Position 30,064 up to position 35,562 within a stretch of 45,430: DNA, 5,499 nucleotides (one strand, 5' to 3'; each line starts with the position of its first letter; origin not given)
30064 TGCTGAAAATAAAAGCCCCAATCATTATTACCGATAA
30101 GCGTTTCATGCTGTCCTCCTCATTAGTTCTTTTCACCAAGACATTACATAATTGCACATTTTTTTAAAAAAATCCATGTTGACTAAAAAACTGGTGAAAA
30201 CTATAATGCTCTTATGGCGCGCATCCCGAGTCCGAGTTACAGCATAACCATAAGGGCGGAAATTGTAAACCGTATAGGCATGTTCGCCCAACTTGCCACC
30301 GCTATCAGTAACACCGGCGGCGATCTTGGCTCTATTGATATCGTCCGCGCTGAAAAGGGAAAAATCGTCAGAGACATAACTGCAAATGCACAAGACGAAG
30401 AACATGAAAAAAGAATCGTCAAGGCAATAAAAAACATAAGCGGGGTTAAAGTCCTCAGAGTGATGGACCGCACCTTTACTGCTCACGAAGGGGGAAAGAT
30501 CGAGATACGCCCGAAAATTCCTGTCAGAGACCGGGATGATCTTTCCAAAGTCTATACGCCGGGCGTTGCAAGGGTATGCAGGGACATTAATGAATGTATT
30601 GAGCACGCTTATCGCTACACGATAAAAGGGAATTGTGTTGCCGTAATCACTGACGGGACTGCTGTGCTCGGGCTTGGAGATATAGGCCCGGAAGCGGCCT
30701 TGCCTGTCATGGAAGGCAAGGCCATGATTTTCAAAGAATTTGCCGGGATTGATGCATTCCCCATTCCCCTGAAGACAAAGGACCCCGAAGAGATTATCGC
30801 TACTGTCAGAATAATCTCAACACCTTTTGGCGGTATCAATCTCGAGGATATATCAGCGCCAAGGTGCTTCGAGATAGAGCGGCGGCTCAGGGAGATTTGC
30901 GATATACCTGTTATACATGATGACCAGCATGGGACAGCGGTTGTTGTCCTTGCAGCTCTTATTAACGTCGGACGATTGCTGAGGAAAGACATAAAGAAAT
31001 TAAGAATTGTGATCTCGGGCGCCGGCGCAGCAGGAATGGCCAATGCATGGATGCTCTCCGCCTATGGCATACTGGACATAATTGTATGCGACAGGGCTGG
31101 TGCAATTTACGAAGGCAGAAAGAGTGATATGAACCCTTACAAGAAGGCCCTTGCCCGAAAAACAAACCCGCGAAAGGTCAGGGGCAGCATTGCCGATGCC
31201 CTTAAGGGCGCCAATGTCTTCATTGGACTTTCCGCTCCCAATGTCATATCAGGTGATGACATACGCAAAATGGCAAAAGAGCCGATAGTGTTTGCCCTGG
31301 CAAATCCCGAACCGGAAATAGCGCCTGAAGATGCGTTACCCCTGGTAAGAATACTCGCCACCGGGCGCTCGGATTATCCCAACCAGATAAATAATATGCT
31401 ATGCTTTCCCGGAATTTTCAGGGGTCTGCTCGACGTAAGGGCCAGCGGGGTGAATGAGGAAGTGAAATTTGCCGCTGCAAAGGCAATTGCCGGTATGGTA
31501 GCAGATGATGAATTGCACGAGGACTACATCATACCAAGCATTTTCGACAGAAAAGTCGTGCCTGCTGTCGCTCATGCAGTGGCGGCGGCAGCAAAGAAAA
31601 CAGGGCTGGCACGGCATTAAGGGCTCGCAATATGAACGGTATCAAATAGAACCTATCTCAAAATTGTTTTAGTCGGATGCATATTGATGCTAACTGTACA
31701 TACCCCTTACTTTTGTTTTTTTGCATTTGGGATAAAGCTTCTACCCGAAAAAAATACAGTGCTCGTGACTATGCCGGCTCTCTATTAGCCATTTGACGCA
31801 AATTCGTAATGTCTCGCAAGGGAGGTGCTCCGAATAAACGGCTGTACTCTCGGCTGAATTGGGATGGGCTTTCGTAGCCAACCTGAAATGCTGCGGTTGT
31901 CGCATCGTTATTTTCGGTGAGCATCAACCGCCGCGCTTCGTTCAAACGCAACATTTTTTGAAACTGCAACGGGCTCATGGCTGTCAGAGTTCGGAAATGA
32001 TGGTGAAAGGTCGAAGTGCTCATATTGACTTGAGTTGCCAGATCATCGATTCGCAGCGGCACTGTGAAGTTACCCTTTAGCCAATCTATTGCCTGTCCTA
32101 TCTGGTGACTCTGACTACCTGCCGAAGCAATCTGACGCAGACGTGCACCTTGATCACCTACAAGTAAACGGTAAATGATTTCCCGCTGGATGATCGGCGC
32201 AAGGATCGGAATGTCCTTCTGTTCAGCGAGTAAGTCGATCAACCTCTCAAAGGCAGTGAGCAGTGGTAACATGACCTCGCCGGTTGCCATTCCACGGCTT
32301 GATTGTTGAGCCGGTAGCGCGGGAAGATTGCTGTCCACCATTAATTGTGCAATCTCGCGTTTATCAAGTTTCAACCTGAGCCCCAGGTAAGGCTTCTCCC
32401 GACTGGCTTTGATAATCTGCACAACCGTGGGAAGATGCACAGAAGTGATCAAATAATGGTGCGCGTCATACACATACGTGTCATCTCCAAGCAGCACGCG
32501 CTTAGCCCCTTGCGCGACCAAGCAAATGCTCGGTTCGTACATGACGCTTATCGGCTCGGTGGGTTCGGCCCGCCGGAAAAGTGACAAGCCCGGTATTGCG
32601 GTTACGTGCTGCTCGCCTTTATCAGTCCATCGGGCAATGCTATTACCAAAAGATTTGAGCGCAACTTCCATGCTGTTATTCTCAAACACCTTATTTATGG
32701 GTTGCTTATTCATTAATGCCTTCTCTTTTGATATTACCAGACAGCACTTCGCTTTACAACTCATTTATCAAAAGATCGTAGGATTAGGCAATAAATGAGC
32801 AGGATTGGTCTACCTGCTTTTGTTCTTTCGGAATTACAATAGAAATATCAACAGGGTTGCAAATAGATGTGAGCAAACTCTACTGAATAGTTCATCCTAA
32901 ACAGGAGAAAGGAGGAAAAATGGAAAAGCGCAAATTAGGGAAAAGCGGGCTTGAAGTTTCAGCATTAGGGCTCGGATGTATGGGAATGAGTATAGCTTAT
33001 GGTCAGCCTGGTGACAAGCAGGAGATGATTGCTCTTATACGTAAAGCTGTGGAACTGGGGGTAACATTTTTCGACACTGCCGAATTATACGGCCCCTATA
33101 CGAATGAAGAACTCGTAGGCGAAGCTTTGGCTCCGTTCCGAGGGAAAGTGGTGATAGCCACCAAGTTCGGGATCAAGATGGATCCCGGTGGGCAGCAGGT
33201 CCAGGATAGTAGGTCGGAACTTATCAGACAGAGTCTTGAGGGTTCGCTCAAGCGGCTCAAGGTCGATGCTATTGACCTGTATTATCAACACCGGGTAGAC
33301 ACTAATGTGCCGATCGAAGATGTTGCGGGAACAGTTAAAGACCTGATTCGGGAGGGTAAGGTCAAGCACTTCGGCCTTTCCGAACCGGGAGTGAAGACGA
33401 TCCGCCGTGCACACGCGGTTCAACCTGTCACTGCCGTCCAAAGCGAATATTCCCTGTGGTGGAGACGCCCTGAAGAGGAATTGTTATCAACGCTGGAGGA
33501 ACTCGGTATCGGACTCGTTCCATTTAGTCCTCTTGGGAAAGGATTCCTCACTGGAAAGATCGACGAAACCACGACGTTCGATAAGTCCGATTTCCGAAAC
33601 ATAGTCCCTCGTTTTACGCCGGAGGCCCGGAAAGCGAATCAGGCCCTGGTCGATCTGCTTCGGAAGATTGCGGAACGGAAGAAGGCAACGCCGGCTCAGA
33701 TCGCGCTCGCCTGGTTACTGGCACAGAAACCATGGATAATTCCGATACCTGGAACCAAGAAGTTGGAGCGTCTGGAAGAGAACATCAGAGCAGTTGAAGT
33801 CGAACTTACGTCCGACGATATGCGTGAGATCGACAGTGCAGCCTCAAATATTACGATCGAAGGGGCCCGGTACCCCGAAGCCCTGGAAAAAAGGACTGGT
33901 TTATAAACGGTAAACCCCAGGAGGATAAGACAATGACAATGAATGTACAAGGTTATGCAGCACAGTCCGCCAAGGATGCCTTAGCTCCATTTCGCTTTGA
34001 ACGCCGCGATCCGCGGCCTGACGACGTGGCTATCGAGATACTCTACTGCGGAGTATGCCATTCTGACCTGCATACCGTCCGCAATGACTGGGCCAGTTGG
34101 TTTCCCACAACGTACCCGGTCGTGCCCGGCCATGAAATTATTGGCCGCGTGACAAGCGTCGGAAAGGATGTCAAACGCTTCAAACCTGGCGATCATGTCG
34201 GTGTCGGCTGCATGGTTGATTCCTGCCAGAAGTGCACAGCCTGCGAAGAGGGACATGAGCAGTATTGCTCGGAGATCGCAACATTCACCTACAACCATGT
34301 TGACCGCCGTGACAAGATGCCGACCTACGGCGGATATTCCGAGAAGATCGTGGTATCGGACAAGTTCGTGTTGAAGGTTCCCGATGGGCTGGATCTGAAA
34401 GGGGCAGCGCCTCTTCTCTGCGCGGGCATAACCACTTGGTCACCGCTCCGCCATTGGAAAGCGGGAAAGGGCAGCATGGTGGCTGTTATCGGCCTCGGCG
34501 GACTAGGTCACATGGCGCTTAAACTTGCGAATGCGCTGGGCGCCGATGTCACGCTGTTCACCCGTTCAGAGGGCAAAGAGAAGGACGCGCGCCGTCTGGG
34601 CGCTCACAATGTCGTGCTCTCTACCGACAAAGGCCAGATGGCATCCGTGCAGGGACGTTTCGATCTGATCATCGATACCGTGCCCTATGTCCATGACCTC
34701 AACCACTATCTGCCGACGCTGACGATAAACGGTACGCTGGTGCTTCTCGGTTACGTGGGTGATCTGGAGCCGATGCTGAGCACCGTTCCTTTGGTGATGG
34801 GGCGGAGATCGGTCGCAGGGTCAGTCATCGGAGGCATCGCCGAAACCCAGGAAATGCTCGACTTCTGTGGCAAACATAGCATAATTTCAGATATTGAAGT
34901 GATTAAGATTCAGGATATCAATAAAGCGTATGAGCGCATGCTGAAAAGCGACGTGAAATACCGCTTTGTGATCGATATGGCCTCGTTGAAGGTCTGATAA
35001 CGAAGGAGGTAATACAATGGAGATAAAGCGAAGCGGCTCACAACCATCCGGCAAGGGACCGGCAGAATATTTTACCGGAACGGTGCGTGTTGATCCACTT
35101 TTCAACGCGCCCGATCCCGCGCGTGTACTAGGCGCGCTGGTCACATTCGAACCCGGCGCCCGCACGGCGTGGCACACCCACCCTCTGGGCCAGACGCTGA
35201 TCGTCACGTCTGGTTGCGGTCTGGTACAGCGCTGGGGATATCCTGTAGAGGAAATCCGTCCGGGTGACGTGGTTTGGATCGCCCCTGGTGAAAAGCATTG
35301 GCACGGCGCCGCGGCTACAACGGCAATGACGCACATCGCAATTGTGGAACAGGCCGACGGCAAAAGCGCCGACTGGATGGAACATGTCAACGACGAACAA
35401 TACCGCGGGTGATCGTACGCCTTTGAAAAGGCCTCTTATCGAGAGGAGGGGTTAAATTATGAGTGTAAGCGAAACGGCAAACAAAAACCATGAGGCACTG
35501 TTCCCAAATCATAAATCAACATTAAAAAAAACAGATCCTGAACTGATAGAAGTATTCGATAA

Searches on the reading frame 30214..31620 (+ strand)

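Call 12: search_protein_families(library=pfam, proteins=[window:30214-31620:+])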
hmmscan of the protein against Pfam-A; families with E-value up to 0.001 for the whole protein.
window:30214-31620:+ (468 aa): 4 families
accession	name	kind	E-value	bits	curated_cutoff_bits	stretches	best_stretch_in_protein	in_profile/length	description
PF00390.24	malic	-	4.7e-29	101.9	23.1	1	94-226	2-182/182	Malic enzyme, N-terminal domain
PF03949.21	Malic_M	-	5.9e-23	81.9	23.5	1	240-460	3-257/258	Malic enzyme, NAD binding domain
PF13291.12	ACT_4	-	7.9e-08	33.3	27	1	8-79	4-76/80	ACT domain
PF01842.31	ACT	-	0.00061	20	27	0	12-75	2-64/66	ACT domain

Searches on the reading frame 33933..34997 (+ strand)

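Call 12: search_protein_families(library=pfam, proteins=[window:33933-34997:+])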
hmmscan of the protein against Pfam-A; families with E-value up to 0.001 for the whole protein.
window:33933-34997:+ (354 aa): 4 families
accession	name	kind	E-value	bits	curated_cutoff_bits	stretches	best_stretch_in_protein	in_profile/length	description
PF08240.17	ADH_N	-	8.9e-28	97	23.5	1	29-151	2-104/104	Alcohol dehydrogenase GroES-like domain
PF00107.32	ADH_zinc_N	-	5.6e-21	75.3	31.8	1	190-312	1-127/129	Zinc-binding dehydrogenase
PF01262.27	AlaDh_PNT_C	-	0.00017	21.6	23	1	181-250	29-100/214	Alanine dehydrogenase/PNT, C-terminal domain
PF02826.25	2-Hacid_dh_C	-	0.00071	19.4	25.1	0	177-227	33-83/178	D-isomer specific 2-hydroxyacid dehydrogenase, NAD binding domain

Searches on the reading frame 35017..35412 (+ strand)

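Call 12: search_protein_families(library=pfam, proteins=[window:35017-35412:+])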
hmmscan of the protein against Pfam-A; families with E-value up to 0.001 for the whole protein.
window:35017-35412:+ (131 aa): 2 families
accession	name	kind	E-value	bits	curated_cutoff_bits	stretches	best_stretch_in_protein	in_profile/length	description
PF07883.17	Cupin_2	-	2.9e-10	40.2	27.2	1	41-107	2-67/70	Cupin domain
PF02311.25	AraC_binding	-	0.00018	21.7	21.1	1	46-98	12-63/135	AraC-like ligand binding domain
